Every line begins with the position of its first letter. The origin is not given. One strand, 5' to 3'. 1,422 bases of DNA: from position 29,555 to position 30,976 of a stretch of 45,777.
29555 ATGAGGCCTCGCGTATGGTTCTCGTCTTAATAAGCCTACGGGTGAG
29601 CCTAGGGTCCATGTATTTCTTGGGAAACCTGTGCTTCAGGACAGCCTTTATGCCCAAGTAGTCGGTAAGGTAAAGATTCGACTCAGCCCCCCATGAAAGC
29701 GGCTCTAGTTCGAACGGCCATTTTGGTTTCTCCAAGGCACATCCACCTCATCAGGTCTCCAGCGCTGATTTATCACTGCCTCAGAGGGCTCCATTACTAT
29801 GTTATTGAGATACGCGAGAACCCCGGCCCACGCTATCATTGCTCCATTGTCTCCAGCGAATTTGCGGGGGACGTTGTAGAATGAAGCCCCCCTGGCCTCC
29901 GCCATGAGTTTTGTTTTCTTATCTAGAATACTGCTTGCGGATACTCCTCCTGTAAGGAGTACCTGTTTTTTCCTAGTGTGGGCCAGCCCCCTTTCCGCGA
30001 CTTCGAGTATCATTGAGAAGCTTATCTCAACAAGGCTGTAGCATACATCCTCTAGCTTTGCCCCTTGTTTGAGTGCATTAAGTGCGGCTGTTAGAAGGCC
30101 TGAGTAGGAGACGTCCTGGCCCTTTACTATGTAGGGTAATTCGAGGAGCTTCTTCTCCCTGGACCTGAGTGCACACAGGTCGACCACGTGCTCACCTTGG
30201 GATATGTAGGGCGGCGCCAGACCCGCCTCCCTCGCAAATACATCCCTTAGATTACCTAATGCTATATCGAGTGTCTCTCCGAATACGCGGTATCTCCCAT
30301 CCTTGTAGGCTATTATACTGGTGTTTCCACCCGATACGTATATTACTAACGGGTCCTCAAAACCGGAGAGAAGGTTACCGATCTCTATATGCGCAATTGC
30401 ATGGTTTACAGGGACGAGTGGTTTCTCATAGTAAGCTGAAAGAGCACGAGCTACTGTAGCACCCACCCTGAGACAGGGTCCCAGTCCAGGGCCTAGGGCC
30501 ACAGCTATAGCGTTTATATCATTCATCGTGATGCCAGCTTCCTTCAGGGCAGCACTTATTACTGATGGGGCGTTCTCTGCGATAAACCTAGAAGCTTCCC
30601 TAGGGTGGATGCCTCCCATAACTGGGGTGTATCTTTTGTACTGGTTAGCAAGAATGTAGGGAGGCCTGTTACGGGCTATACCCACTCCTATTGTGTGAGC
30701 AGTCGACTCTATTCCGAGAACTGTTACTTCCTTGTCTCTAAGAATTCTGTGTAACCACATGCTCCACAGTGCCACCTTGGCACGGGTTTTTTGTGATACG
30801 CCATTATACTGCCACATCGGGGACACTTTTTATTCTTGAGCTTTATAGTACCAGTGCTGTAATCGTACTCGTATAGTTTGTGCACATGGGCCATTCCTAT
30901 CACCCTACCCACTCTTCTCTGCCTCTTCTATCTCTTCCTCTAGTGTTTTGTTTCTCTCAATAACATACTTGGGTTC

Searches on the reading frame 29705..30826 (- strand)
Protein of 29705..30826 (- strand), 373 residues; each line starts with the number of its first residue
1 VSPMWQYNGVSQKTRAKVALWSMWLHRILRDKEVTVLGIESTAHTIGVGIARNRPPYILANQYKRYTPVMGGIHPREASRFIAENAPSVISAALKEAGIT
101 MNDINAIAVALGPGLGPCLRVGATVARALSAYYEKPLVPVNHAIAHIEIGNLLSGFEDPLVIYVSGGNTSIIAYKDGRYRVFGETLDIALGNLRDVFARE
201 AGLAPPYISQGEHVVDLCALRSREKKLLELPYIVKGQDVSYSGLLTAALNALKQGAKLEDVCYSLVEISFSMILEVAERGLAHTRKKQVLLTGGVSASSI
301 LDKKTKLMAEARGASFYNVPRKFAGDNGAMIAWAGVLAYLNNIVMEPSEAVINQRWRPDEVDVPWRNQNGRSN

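Call 39: search_protein_families(library=pfam, proteins=[window:29705-30826:-], max_evalue=0.01)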
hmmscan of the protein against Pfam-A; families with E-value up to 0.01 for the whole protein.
window:29705-30826:- (373 aa): 2 families
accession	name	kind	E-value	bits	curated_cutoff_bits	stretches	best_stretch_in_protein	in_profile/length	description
PF00814.31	TsaD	-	1.2e-70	238.7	24.8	1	61-333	8-264/264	tRNA N6-adenosine threonylcarbamoyltransferase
PF22521.2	HypF_C_2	-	3.2e-07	30.8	27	1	193-328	99-236/241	Carbamoyltransferase, Kae1-like Domain, second subdomain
